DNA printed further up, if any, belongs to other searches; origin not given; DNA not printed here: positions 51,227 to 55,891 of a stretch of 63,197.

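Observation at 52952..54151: Two histidine-phosphatase (PGAM-like) domains inserted at separate points in the IleRS catalytic core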

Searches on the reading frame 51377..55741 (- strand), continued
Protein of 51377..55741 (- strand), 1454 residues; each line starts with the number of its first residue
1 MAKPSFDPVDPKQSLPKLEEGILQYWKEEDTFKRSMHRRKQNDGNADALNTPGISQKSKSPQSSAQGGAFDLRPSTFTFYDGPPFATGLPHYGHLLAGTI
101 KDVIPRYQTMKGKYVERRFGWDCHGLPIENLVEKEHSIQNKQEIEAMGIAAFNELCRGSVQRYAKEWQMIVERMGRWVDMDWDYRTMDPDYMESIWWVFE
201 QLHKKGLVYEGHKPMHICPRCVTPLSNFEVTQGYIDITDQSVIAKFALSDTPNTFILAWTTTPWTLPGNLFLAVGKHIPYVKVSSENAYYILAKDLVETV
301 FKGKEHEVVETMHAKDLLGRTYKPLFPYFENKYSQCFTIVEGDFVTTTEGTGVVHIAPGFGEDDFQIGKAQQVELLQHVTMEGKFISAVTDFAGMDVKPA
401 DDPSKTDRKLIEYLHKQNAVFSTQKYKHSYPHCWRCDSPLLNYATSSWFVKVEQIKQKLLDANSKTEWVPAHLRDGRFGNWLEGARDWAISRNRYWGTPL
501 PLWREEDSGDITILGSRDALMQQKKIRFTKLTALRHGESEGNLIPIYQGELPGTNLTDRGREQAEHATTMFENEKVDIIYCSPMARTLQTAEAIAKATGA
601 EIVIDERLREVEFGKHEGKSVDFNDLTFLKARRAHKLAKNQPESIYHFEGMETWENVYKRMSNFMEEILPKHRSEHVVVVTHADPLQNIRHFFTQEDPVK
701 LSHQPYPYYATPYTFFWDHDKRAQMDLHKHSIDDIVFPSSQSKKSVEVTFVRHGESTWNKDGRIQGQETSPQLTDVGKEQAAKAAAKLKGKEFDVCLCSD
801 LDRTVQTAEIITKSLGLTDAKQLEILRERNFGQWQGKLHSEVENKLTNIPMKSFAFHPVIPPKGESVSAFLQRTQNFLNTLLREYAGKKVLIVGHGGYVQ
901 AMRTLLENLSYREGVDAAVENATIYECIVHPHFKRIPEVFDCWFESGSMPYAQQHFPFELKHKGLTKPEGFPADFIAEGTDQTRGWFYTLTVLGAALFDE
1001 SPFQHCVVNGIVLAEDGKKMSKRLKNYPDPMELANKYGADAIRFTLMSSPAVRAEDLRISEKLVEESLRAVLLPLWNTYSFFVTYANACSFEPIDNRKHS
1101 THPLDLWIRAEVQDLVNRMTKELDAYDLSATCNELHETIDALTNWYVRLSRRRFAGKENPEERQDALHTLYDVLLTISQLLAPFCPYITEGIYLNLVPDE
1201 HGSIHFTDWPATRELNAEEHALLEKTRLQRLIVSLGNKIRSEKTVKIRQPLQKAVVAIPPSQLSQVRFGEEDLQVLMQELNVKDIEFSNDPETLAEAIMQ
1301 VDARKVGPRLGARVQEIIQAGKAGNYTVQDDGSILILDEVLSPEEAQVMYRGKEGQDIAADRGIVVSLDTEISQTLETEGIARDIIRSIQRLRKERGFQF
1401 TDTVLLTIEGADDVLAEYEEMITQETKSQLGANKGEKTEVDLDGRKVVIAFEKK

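Call 19: search_protein_families(library=pfam, proteins=[P0007, P0038, P0061, P0117, P0120], max_evalue=0.001)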
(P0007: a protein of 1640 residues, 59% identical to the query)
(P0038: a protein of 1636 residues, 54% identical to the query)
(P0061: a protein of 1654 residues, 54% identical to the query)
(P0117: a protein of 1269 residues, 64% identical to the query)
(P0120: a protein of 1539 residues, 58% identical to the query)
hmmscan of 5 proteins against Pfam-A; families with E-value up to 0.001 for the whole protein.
P0007 (1640 aa): 5 families
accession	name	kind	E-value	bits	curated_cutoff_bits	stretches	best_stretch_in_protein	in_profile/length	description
PF00133.28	tRNA-synt_1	-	3.3e-131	438.3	22.7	2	18-507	2-267/414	tRNA synthetases class I (I, L, M and V)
PF00300.27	His_Phos_1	-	6.7e-127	421.1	21.7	3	732-912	1-181/194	Histidine phosphatase superfamily (branch 1)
PF19302.4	DUF5915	-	9.8e-27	94.2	27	1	1461-1639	3-194/195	Domain of unknown function (DUF5915)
PF08264.19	Anticodon_1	-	5.3e-20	72.2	25.1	1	1277-1441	1-147/148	Anticodon-binding domain of tRNA ligase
PF09334.17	tRNA-synt_1g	-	8.1e-16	58.2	20.1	1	53-196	8-132/391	tRNA synthetases class I (M)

P0038 (1636 aa): 5 families
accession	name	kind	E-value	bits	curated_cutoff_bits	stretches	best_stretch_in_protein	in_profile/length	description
PF00300.27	His_Phos_1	-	5.1e-130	431.3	21.7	3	728-906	3-181/194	Histidine phosphatase superfamily (branch 1)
PF00133.28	tRNA-synt_1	-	1.1e-128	430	22.7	2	49-502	20-268/414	tRNA synthetases class I (I, L, M and V)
PF19302.4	DUF5915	-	2.3e-24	86.4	27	1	1455-1631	3-192/195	Domain of unknown function (DUF5915)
PF08264.19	Anticodon_1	-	7.9e-22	78.2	25.1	1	1271-1433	1-145/148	Anticodon-binding domain of tRNA ligase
PF09334.17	tRNA-synt_1g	-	2.6e-16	59.8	20.1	1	61-207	8-135/391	tRNA synthetases class I (M)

P0061 (1654 aa): 5 families
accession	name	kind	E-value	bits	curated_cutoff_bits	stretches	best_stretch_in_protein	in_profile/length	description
PF00300.27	His_Phos_1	-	1.8e-129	429.5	21.7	3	735-912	2-179/194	Histidine phosphatase superfamily (branch 1)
PF00133.28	tRNA-synt_1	-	1.8e-122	409.5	22.7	2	21-501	5-266/414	tRNA synthetases class I (I, L, M and V)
PF19302.4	DUF5915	-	2.9e-24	86.1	27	1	1471-1650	2-194/195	Domain of unknown function (DUF5915)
PF08264.19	Anticodon_1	-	4.1e-23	82.3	25.1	1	1288-1449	1-144/148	Anticodon-binding domain of tRNA ligase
PF09334.17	tRNA-synt_1g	-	2.3e-16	60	20.1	1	61-207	8-135/391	tRNA synthetases class I (M)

P0117 (1269 aa): 5 families
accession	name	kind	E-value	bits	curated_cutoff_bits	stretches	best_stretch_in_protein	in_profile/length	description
PF00133.28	tRNA-synt_1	-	7.2e-132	440.5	22.7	2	32-525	2-273/414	tRNA synthetases class I (I, L, M and V)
PF00300.27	His_Phos_1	-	8.5e-38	130.4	21.7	1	525-698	3-171/194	Histidine phosphatase superfamily (branch 1)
PF08264.19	Anticodon_1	-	2e-28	99.6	25.1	1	909-1068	1-146/148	Anticodon-binding domain of tRNA ligase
PF19302.4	DUF5915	-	7.4e-26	91.3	27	1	1090-1244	3-168/195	Domain of unknown function (DUF5915)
PF09334.17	tRNA-synt_1g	-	1.8e-15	57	20.1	1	75-218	8-132/391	tRNA synthetases class I (M)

P0120 (1539 aa): 5 families
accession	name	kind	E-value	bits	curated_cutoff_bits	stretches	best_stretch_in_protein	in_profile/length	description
PF00133.28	tRNA-synt_1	-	1.6e-122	409.7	22.7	2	86-538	20-250/414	tRNA synthetases class I (I, L, M and V)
PF00300.27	His_Phos_1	-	1.5e-72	243.8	21.7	2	811-989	1-177/194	Histidine phosphatase superfamily (branch 1)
PF19302.4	DUF5915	-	1.2e-26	93.9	27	1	1356-1532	4-193/195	Domain of unknown function (DUF5915)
PF08264.19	Anticodon_1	-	1.7e-24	86.8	25.1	1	1174-1331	1-144/148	Anticodon-binding domain of tRNA ligase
PF09334.17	tRNA-synt_1g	-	3.9e-15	55.9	20.1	1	98-237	8-128/391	tRNA synthetases class I (M)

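Call 23: list_cluster_members(proteins=[P0001, P0127, P0128, P0139, P0142, P0174, P0207, P0213, P0157, P0131])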
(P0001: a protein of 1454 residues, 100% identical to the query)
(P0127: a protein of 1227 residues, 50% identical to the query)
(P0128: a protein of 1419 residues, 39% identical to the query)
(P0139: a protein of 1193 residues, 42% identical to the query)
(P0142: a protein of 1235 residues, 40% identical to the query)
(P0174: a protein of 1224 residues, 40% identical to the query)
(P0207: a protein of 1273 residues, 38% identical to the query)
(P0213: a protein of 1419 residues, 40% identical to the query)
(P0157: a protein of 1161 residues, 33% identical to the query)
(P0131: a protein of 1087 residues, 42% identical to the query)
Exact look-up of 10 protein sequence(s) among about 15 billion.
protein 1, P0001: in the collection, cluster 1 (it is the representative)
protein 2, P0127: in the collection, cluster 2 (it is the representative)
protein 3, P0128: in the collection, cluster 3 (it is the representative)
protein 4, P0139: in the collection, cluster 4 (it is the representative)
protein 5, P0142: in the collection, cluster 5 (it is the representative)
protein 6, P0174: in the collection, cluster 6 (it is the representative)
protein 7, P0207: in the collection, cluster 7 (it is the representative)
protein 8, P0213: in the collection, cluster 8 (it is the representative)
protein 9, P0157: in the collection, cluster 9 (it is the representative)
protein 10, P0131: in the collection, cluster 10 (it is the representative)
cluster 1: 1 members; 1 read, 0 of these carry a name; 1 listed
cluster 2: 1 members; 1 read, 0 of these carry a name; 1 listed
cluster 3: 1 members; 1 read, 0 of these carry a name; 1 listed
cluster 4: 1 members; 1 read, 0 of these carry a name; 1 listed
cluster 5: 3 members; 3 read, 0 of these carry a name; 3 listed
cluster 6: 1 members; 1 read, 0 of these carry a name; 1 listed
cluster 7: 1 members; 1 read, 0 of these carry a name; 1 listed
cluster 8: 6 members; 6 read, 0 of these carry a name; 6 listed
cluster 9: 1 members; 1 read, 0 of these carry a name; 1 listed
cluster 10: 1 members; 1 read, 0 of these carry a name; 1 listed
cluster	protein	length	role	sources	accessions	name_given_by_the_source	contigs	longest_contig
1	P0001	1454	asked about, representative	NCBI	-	-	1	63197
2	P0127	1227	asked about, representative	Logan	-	-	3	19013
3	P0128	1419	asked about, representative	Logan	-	-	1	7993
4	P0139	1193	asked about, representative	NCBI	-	-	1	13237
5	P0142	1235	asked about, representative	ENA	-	-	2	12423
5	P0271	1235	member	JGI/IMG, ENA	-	-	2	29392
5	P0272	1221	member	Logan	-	-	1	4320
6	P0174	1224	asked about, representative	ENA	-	-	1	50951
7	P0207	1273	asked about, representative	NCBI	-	-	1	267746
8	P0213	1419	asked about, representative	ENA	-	-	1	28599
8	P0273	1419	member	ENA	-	-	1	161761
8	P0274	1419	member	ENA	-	-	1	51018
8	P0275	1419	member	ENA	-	-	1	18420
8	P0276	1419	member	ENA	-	-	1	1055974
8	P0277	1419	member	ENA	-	-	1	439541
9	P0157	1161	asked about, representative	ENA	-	-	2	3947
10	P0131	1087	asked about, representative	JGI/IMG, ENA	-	-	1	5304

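Call 64: find_encoding_contigs(protein=P0055, flank=8000, max_places=3)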
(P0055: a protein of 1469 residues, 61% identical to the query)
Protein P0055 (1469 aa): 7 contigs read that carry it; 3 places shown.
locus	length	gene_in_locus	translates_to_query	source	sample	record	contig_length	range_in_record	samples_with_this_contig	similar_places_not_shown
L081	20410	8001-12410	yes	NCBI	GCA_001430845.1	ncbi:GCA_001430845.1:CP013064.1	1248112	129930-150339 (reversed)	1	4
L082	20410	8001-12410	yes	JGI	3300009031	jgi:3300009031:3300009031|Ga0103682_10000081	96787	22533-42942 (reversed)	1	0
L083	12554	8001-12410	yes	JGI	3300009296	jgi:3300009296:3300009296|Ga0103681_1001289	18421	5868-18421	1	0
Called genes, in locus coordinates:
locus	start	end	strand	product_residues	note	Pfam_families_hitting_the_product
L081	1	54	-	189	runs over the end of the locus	PF00677:Lum_binding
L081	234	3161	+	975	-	PF00005:ABC_tran (faint), PF02463:SMC_N (weak), PF13191:AAA_16 (faint), PF13304:AAA_21 (faint), PF13555:AAA_29 (faint), PF20703:nSTAND1 (faint), PF17760:UvrA_inter, PF17755:UvrA_DNA-bind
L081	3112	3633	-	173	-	PF00293:NUDIX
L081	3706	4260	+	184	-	PF08534:Redoxin, PF00578:AhpC-TSA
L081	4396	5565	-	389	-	-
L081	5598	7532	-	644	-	PF13328:HD_4, PF01966:HD, PF04607:RelA_SpoT, PF02824:TGS, PF13291:ACT_4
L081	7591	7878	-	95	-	-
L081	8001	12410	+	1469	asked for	PF00133:tRNA-synt_1, PF09334:tRNA-synt_1g (faint), PF00300:His_Phos_1, PF00133:tRNA-synt_1, PF08264:Anticodon_1, PF19302:DUF5915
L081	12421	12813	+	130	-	PF04020:Phage_holin_4_2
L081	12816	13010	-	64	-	-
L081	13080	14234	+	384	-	PF00395:SLH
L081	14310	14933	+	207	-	PF00395:SLH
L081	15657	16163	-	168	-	-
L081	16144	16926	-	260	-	PF01790:LGT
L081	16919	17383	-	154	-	PF14340:DUF4395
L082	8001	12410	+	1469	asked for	PF00133:tRNA-synt_1, PF09334:tRNA-synt_1g (faint), PF00300:His_Phos_1, PF00133:tRNA-synt_1, PF08264:Anticodon_1, PF19302:DUF5915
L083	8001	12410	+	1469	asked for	PF00133:tRNA-synt_1, PF09334:tRNA-synt_1g (faint), PF00300:His_Phos_1, PF00133:tRNA-synt_1, PF08264:Anticodon_1, PF19302:DUF5915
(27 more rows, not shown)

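Call 73: predict_structure(alignment_id=A4)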
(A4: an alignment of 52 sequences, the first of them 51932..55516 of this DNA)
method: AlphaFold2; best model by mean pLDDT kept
length: 1195 residues; sequences in the alignment: 52
mean_pLDDT: 87.9   pTM: 0.84
mean pLDDT of the five models: 87.9, 86.5, 86.4, 79.1, 78.1
residues with pLDDT >= 90: 633; 70-90: 493; 50-70: 68; < 50: 1
segments of 3 or more residues with pLDDT < 50: none
pLDDT, mean of each block of 10 residues (from residue 1): 75 74 87 91 65 79 85 88 78 76 62 86 95 91 84 72 91 93 93 95 94 94 90 93 94 89 92 90 90 90 92 94 89 94 92 85 87 91 89 82 69 83 91 92 95 96 88 88 96 91 97 97 96 87 78 76 82 86 95 93 96 94 83 94 94 89 92 96 90 86 95 92 94 94 89 92 86 69 90 94 95 95 93 92 91 95 86 84 90 88 73 88 90 85 73 83 92 88 89 90 93 80 78 95 95 91 89 90 83 93 94 90 75 91 91 87 84 75 77 64
secondary structure, 60 per line:
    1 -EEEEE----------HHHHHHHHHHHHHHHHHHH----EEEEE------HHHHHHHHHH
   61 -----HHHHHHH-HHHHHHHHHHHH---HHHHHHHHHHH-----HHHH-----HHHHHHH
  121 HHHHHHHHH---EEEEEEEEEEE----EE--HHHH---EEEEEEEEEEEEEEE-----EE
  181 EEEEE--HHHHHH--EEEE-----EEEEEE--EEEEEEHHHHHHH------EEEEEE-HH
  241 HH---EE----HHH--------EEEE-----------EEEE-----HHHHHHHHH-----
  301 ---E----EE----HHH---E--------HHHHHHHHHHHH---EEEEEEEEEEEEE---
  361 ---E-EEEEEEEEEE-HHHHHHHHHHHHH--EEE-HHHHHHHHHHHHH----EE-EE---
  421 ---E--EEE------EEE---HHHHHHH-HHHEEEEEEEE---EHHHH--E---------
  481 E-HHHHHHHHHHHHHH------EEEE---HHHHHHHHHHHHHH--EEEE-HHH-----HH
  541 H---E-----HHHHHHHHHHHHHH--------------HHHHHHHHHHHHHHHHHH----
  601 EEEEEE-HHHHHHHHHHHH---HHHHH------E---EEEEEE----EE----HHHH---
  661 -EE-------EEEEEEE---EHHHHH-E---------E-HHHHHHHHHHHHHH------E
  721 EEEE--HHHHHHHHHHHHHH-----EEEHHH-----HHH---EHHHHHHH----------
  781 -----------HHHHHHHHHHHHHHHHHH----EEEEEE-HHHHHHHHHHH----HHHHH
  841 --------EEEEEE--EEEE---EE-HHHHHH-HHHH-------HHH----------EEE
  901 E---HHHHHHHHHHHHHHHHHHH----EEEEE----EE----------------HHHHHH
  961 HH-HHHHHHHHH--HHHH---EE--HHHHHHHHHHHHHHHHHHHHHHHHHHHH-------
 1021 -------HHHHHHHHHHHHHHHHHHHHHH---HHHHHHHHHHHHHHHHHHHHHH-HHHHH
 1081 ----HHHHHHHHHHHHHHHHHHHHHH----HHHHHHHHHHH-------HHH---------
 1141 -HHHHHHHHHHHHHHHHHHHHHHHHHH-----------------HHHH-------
elements in order (helices of 4 or more, strands of 3 or more residues): E2-6 H17-35 E40-44 H51-60 H66-72 H74-85 H89-99 H105-108 H114-129 E133-143 H152-155 E159-173 E179-185 H188-193 E196-199 E205-210 E213-218 H219-225 E232-237 H239-242 E263-266 E278-281 H287-295 H330-341 E345-357 E366-375 H377-389 E392-394 H396-408 E427-429 E436-438 H442-448 E453-460 H465-468 H483-496 E503-506 H510-523 E526-529 H551-564 H579-596 E601-606 H608-619 H623-627 E638-643 H654-657 E671-677 H682-686 H700-713 E720-724 H727-740 E746-748 H764-770 H792-809 E814-819 H821-831 H836-840 E849-854 E857-860 H867-872 H874-877 E898-901 H905-923 E928-932 H955-962 H964-972 H975-978 H986-1013 H1028-1049 H1053-1074 H1076-1080 H1085-1106 H1111-1121 H1142-1167 H1185-1188
